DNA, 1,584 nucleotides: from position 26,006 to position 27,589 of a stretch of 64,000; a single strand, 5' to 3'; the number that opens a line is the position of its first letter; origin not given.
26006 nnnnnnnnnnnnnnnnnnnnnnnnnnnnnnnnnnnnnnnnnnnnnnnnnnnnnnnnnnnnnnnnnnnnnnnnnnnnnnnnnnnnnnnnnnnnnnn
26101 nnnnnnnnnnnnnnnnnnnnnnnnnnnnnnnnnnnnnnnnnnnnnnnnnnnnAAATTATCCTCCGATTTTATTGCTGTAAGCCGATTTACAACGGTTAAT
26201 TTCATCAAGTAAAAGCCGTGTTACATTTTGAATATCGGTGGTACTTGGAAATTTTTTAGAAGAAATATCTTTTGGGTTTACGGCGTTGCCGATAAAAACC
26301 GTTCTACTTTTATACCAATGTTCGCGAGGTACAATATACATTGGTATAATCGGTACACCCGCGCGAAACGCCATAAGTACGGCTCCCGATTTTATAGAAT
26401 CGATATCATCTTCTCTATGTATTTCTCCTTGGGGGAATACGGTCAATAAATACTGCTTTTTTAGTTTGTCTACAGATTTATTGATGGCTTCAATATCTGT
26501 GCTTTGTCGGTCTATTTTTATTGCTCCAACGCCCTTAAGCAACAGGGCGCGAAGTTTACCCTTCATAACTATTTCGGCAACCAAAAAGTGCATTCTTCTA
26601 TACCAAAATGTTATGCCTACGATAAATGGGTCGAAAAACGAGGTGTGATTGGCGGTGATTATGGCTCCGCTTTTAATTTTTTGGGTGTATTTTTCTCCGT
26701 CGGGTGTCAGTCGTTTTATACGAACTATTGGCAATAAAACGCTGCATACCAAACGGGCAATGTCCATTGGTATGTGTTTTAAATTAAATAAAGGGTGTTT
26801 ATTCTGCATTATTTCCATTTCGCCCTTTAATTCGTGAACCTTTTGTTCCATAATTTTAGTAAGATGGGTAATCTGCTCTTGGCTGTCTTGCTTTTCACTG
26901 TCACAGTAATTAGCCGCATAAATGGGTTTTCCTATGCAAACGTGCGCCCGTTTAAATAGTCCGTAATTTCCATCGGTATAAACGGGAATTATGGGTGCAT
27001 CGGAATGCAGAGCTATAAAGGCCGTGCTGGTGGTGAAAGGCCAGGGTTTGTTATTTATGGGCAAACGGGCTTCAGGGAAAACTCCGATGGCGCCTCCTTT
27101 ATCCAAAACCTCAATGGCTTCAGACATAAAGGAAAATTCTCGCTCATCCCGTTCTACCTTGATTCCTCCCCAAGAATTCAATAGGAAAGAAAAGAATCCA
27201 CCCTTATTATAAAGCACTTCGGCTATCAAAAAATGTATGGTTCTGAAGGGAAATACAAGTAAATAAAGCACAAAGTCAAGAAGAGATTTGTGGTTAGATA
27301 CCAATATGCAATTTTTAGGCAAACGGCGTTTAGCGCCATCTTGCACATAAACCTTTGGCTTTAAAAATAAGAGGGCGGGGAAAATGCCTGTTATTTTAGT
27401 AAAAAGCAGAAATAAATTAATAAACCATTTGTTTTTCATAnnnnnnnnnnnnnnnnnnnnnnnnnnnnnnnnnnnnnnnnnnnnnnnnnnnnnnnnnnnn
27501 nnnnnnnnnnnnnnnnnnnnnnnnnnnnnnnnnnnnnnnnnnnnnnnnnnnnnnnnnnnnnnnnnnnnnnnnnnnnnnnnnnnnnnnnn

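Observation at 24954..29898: Uncharacterised carrier-protein-dependent lipid-acylation cassette: ANL-T didomain, tandem LPLAT, free carrier protein, LRAT/PLAAT homologue and Sfp-type PPTase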

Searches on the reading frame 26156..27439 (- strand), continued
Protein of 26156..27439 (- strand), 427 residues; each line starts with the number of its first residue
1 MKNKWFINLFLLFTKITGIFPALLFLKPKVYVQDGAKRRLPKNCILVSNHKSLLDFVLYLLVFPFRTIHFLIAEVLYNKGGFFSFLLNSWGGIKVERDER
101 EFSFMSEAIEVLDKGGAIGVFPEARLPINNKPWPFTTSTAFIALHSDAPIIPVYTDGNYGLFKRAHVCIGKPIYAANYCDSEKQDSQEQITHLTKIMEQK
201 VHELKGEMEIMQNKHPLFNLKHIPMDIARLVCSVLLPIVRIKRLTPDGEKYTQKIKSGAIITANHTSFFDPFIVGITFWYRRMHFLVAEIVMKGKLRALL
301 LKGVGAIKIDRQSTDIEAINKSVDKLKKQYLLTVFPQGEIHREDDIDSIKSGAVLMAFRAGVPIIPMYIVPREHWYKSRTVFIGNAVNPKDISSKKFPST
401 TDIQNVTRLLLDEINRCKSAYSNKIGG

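Call 32: find_encoding_contigs(protein=P0085, flank=8000, max_places=2)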
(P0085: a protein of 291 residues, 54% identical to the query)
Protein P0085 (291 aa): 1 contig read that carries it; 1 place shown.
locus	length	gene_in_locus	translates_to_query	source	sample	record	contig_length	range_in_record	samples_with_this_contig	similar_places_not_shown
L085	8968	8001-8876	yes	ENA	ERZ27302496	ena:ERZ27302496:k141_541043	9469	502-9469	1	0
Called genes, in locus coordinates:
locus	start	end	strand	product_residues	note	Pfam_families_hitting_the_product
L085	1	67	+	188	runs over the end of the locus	?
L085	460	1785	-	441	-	PF01276:OKR_DC_1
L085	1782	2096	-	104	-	-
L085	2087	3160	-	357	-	PF13353:Fer4_12, PF04055:Radical_SAM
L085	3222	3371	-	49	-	PF13165:SCIFF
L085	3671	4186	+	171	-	PF13240:Zn_Ribbon_1 (weak)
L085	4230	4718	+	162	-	PF13240:Zn_Ribbon_1 (weak)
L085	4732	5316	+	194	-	PF13240:Zn_Ribbon_1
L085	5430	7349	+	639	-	PF00501:AMP-binding, PF00550:PP-binding (weak)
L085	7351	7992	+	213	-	PF01553:Acyltransferase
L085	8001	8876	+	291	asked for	PF01553:Acyltransferase, PF00550:PP-binding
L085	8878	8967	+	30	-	?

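Call 33: search_protein_families(library=ncbifam, proteins=[L001:3836-4771:+, L001:4755-6086:+, L073:6727-7287:+, L073:10972-11955:+], max_evalue=0.00001)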
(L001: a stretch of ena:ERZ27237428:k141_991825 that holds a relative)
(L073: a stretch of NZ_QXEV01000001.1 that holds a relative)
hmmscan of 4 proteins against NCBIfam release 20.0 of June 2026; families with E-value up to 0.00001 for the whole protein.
L001:3836-4771:+ (311 aa): 1 family
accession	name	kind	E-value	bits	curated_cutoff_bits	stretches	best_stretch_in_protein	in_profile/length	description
NF041079.1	CBASS_lipase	equivalog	9.8e-07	28.3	200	0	9-88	4-93/317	CBASS cGAMP-activated phospholipase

L001:4755-6086:+ (443 aa): 3 families
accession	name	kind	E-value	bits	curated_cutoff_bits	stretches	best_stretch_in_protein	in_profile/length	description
TIGR00792.1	gph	subfamily_domain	7.4e-12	44.6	231.35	1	58-406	34-382/437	glycoside-pentoside-hexuronide (GPH):cation symporter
NF007353.0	PRK09848.1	equivalog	4.4e-06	25.7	528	1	57-332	42-323/457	glucuronide transporter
NF008526.0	PRK11462.1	equivalog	4.5e-06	25.7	836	1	59-169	45-154/460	glycoside-pentoside-hexuronide family transporter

L073:6727-7287:+ (186 aa): 6 families
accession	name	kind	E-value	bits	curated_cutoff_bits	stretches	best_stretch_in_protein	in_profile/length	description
NF047349.1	4PPT_AusB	equivalog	1.3e-12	47.6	225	1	67-155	77-160/205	aureusimine biosynthesis 4'-phosphopantetheinyl transferase AusB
TIGR00556.1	pantethn_trn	domain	5.1e-10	39.5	45.35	1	89-154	3-76/128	phosphopantetheine--protein transferase domain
NF042922.1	4PPT_HetI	equivalog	1.7e-07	30.8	370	1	68-149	100-185/235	4'-phosphopantetheinyl transferase HetI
NF011255.0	PRK14661.1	equivalog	4.6e-07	29.9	209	1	90-165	4-77/169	holo-[acyl-carrier-protein] synthase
NF007676.0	PRK10351.1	equivalog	1e-06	28.5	174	1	58-144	51-144/195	4'-phosphopantetheinyl transferase AcpT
TIGR00516.1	acpS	equivalog_domain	2.3e-06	27.9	59.8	1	95-154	15-74/125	holo-ACP synthase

L073:10972-11955:+ (327 aa): 1 family
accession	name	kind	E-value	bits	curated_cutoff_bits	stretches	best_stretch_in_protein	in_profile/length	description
TIGR01921.1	DAP-DH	equivalog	7.2e-125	416.5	180.6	1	1-326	1-323/324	diaminopimelate dehydrogenase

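Call 46: predict_structure(alignment_id=A1)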
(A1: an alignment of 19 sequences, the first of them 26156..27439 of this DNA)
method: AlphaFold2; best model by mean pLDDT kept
length: 427 residues; sequences in the alignment: 19
mean_pLDDT: 83.5   pTM: 0.54
mean pLDDT of the five models: 83.5, 80.8, 80.0, 78.3, 78.2
residues with pLDDT >= 90: 94; 70-90: 282; 50-70: 49; < 50: 2
segments of 3 or more residues with pLDDT < 50: none
pLDDT, mean of each block of 10 residues (from residue 1): 75 83 85 86 90 84 87 83 86 76 81 90 67 78 89 89 88 88 79 91 89 67 84 86 89 87 86 91 87 81 85 79 91 77 61 86 92 82 92 79 88 89 65
secondary structure, 60 per line:
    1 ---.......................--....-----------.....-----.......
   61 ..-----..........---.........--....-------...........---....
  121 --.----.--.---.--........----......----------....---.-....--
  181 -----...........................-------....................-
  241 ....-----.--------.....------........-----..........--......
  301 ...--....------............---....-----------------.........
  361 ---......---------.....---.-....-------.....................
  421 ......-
elements in order: H4-26 E29-32 E44-48 H54-62 E68-73 H74-77 H81-89 E92-95 H103-113 E117-120 H138-145 E150-155 E166-169 H175-178 H186-212 H220-239 E241-244 E259-263 H270-277 E283-288 H289-292 H295-303 E306-309 H316-327 E331-334 H352-360 E364-369 E379-383 H389-392 H400-426

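Call 49: fold_search(model_id=the predicted structure, library=pdb)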
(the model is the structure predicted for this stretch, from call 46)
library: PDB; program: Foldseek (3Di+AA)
matches with E <= 10: 970; with E <= 0.001: 20
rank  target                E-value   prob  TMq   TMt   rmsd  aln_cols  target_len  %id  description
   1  5kym_A                2.3e-08  1.00  0.35  0.57   8.0       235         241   16  Crystal Structure of the 1-acyl-sn-glycerophosphate (LPA) acyltransferase, PlsC, from Thermotoga maritima (released 2017-07-26)
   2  5kym_B                7.3e-08  1.00  0.33  0.55   8.1       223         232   16  Crystal Structure of the 1-acyl-sn-glycerophosphate (LPA) acyltransferase, PlsC, from Thermotoga maritima (released 2017-07-26)
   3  1k30                  1.4e-05  1.00  0.30  0.35   5.7       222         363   13  Crystal Structure Analysis of Squash (Cucurbita moschata) glycerol-3-phosphate (1)-acyltransferase (released 2001-10-31)
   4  5kn7                  2.8e-05  1.00  0.25  0.32  20.0       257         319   12  Lipid A secondary acyltransferase LpxM from Acinetobacter baumannii (released 2016-09-28)
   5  1iuq                  2.9e-05  1.00  0.31  0.36   5.2       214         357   12  The 1.55 A Crystal Structure of Glycerol-3-Phosphate Acyltransferase (released 2003-10-07)
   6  5knk                  4.4e-05  1.00  0.27  0.34  22.2       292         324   11  Lipid A secondary acyltransferase LpxM from Acinetobacter baumannii with catalytic residue substitution (E127A) (released 2016-09-28)
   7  5f2z_A                6.1e-05  1.00  0.29  0.46  12.1       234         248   11  Crystal structure of membrane associated PatA from Mycobacterium smegmatis in complex with palmitate - P21 space group (released 2016-03-09)
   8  5f2z_D                1.2e-04  1.00  0.29  0.45  12.1       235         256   10  Crystal structure of membrane associated PatA from Mycobacterium smegmatis in complex with palmitate - P21 space group (released 2016-03-09)
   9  5f2z_C                1.4e-04  1.00  0.26  0.42   8.9       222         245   10  Crystal structure of membrane associated PatA from Mycobacterium smegmatis in complex with palmitate - P21 space group (released 2016-03-09)
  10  5f34_C                1.6e-04  1.00  0.28  0.44   8.5       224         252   12  Crystal structure of membrane associated PatA from Mycobacterium smegmatis in complex with S-hexadecyl Coenzyme A - P2 (released 2016-03-09)
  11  8ia1_A                1.7e-04  1.00  0.30  0.35  20.7       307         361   13  plastidial glycerol-3-phosphate acyltransferases (GPAT) from the green alga Myrmecia incisa (released 2024-02-07)
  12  7ojt_A                1.8e-04  1.00  0.28  0.44  12.4       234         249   12  Crystal structure of unliganded PatA, a membrane associated acyltransferase from Mycobacterium smegmatis (released 2021-10-27)
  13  5oce_B                1.9e-04  1.00  0.28  0.44  11.7       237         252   11  THE MOLECULAR MECHANISM OF SUBSTRATE RECOGNITION AND CATALYSIS OF THE MEMBRANE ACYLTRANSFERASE PatA -- Complex of PatA (released 2017-12-27)
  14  5f2t_B                2.2e-04  1.00  0.29  0.44  10.7       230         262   12  Crystal structure of membrane associated PatA from Mycobacterium smegmatis in complex with palmitate - C 2 space group (released 2016-03-09)
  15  5f2z_B                2.7e-04  1.00  0.27  0.43  11.9       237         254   10  Crystal structure of membrane associated PatA from Mycobacterium smegmatis in complex with palmitate - P21 space group (released 2016-03-09)
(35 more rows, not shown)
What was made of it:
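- On PlsC / LPLAT family (PF01553; PlsC subfamily TIGR00530): Foldseek's top hit is PlsC 5kym (call 49).
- Structural neighbours include both PlsC and the soluble GPATs (call 49).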

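Call 75: search_protein_representatives(alignment_id=A1)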
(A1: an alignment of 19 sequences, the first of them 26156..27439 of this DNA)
Query: 19 sequences, 430 profile positions. Proteins with E-value up to 0.001 (for the whole library): 33931; up to 1e-10: 10152; up to 1e-30: 483. The best 150 are listed.
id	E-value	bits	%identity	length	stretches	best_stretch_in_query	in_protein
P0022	1.1e-201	686.7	-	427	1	1-426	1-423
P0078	2.1e-179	613.3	-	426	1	8-427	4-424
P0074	1.9e-158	544.2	-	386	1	48-423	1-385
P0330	2.1e-154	530.9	-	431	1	8-426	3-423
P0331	1.5e-141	488.6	-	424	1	8-424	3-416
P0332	1.3e-137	475.6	-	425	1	7-426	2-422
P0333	7.5e-131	453.3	-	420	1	7-422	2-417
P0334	3.3e-130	451.2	-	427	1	7-426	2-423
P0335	6.0e-127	440.5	-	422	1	7-425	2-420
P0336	7.1e-127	440.2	-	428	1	11-423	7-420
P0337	3.6e-126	437.9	-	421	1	9-421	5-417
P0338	9.3e-121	420.1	-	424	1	9-423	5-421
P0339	1.5e-120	419.4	-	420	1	8-419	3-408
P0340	1.2e-118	413.2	-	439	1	7-423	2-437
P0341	1.8e-117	409.2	-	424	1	8-427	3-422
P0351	3.2e-103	362.3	-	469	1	6-424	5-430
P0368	3.2e-83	296.4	-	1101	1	11-428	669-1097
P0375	3.1e-79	283.2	-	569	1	11-422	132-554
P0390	2.9e-70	253.7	-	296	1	6-212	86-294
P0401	5.8e-68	246.1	-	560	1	9-418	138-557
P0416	1.3e-63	231.8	-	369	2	32-210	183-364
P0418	5.1e-63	229.8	-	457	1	5-426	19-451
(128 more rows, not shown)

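Call 76: search_protein_families(library=pfam, proteins=[P0368, P0375, P0401, P0390, P0416, P0351, P0418], max_evalue=0.001)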
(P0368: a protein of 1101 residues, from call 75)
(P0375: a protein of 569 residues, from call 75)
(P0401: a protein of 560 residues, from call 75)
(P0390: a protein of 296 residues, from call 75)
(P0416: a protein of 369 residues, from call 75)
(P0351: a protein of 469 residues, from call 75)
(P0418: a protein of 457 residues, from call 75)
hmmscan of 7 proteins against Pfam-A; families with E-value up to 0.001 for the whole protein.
P0368 (1101 aa): 4 families
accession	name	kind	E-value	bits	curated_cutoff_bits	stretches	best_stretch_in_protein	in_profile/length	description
PF00501.34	AMP-binding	-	5.5e-32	111.4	29.9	1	40-390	8-355/384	AMP-binding enzyme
PF01553.26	Acyltransferase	-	1.4e-26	93.3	23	2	697-818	7-131/132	Acyltransferase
PF00550.31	PP-binding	-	1.5e-06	28.8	20.8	1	569-615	3-50/67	Phosphopantetheine attachment site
PF16188.10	Peptidase_M24_C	-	0.00095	19.5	28.9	0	839-873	15-49/63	C-terminal region of peptidase_M24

P0375 (569 aa): 2 families
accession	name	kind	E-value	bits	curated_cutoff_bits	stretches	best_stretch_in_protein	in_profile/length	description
PF01553.26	Acyltransferase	-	1.6e-34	119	23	2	382-502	12-131/132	Acyltransferase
PF04970.19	LRAT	-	5.8e-23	81.9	24.3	1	10-115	4-116/120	Lecithin retinol acyltransferase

P0401 (560 aa): 2 families
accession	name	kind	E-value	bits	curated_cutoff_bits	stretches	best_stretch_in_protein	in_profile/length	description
PF01553.26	Acyltransferase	-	1.5e-24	86.8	23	2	168-289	7-131/132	Acyltransferase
PF04970.19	LRAT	-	2e-20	73.7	24.3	1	8-115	3-117/120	Lecithin retinol acyltransferase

P0390 (296 aa): 1 family
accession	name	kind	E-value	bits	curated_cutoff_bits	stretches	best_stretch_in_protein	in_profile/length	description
PF01553.26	Acyltransferase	-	2.2e-17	63.5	23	1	117-236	7-129/132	Acyltransferase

P0416 (369 aa): 1 family
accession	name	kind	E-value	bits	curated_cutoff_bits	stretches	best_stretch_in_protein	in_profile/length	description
PF01553.26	Acyltransferase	-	3.1e-18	66.3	23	2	192-308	11-130/132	Acyltransferase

P0351 (469 aa): 1 family
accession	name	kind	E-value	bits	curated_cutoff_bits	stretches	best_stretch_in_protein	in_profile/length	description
PF01553.26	Acyltransferase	-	7.9e-44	149.1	23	2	260-378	11-131/132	Acyltransferase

P0418 (457 aa): 1 family
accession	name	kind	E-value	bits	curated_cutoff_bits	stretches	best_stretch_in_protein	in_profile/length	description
PF01553.26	Acyltransferase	-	8.4e-27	94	23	2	279-396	13-131/132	Acyltransferase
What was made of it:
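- Closest known: Myxococcus xanthus ElbD. Same: The fused relative P0368 (ANL-T-LPLAT-LPLAT, call 76) has this kind of architecture.
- P0375 and P0401 are LRAT + 2x Acyltransferase (calls 75, 76). This reading does not explain the LRAT/PLAAT enzyme, its fusion to the LPLAT (call 76), or the phospholipase and lysophospholipase neighbours. ANL-T occurs fused to the tandem LPLAT (call 76).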

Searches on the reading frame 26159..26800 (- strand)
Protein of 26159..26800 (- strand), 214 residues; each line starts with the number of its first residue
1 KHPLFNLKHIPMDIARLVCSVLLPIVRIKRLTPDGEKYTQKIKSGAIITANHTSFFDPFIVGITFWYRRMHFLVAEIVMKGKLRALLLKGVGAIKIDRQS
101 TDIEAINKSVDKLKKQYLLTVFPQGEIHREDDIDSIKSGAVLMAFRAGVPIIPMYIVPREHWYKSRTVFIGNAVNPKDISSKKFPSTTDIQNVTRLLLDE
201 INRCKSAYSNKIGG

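Call 37: search_protein_families(library=ncbifam, proteins=[window:26159-26800:-], max_evalue=0.001)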
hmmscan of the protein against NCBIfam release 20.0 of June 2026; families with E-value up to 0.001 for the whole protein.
seq(214 aa): 5 families
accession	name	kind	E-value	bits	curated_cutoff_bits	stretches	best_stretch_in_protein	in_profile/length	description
TIGR00530.1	AGP_acyltrn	subfamily_domain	1.3e-19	70.2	102.95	1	41-156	13-129/130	1-acylglycerol-3-phosphate O-acyltransferase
NF006386.0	PRK08633.1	equivalog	1.2e-13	49.7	1221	1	7-156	407-551/1147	acyl-[ACP]--phospholipid O-acyltransferase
NF005291.0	PRK06814.1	equivalog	1.9e-09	36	1349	1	7-156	419-563/1140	acyl-[ACP]--phospholipid O-acyltransferase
NF005959.0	PRK08043.1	equivalog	2.4e-07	29.4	886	1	42-166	26-147/719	bifunctional acyl-ACP--phospholipid O-acyltransferase/long-chain-fatty-acid--ACP ligase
NF011593.0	PRK15018.1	equivalog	0.00017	21.4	501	1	91-156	111-179/245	1-acylglycerol-3-phosphate O-acyltransferase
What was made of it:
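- Neither half scores as a PlsC equivalog (call 37).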

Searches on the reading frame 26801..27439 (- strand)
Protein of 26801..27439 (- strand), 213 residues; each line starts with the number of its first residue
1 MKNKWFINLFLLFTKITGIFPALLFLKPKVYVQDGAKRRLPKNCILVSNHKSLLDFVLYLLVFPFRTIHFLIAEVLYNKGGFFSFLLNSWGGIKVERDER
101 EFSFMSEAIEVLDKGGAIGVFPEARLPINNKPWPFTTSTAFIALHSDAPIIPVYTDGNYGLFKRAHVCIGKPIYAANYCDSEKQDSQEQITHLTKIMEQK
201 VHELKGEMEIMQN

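Call 37: search_protein_families(library=ncbifam, proteins=[window:26801-27439:-], max_evalue=0.001)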
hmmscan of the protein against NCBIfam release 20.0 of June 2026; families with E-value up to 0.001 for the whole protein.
seq(213 aa): 5 families
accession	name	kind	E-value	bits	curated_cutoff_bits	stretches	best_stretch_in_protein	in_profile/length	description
TIGR00530.1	AGP_acyltrn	subfamily_domain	2.6e-13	49.8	102.95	1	33-154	5-128/130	1-acylglycerol-3-phosphate O-acyltransferase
NF006386.0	PRK08633.1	equivalog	2.3e-10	38.8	1221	1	40-160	437-556/1147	acyl-[ACP]--phospholipid O-acyltransferase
NF005959.0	PRK08043.1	equivalog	1.6e-07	30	886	1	34-166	19-149/719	bifunctional acyl-ACP--phospholipid O-acyltransferase/long-chain-fatty-acid--ACP ligase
NF005291.0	PRK06814.1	equivalog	4.8e-05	21.4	1349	1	41-158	453-566/1140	acyl-[ACP]--phospholipid O-acyltransferase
NF011593.0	PRK15018.1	equivalog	7.1e-05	22.6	501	1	29-208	52-236/245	1-acylglycerol-3-phosphate O-acyltransferase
